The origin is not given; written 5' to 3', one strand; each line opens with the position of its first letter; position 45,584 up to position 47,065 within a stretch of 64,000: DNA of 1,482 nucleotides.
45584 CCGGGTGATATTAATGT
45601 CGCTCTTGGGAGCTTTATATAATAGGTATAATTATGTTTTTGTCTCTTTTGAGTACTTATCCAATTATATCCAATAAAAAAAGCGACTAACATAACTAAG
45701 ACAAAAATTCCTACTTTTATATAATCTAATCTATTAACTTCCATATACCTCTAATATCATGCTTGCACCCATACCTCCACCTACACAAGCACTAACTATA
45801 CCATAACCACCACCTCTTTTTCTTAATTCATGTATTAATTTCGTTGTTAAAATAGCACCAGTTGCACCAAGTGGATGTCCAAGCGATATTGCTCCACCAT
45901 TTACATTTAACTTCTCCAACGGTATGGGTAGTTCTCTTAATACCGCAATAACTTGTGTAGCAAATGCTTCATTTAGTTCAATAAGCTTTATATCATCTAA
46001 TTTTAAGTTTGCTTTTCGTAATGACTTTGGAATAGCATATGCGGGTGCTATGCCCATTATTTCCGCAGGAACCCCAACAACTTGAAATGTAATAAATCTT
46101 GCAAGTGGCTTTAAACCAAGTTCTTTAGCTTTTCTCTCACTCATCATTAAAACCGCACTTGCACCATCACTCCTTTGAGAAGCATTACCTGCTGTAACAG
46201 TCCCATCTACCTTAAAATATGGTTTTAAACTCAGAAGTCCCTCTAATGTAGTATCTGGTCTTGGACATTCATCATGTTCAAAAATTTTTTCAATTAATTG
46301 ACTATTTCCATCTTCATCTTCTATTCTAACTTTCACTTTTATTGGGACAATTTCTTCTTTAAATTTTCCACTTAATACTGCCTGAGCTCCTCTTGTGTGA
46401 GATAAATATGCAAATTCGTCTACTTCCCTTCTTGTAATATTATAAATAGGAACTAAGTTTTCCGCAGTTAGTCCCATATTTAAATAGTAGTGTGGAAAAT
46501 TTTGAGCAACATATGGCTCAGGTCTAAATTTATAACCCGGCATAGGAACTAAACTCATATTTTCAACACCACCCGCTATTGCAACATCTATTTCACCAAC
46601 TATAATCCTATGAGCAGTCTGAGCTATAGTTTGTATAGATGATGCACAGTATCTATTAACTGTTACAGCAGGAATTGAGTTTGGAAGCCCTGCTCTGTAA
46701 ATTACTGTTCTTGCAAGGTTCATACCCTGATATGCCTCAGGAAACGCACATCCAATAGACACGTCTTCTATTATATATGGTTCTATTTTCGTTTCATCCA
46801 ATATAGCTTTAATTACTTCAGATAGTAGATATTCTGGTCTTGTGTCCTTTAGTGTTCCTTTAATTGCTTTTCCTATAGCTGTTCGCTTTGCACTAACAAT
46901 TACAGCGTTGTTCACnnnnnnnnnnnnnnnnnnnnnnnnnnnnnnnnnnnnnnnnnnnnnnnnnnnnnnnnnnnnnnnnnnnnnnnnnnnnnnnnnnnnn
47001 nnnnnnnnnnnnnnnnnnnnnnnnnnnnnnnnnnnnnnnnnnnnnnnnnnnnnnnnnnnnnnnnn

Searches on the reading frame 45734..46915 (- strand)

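Call 7: search_protein_families(library=pfam, proteins=[window:45734-46915:-])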
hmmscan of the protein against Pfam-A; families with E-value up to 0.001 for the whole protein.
window:45734-46915:- (393 aa): 3 families
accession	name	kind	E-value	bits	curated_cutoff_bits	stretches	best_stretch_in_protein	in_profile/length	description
PF00108.29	Thiolase_N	-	8.9e-72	242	26.4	1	5-260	2-259/260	Thiolase, N-terminal domain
PF02803.24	Thiolase_C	-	2.9e-45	153.3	27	1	268-389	1-122/123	Thiolase, C-terminal domain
PF00109.32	ketoacyl-synt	-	1.9e-05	24.8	20.8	1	82-120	166-204/252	Beta-ketoacyl synthase, N-terminal domain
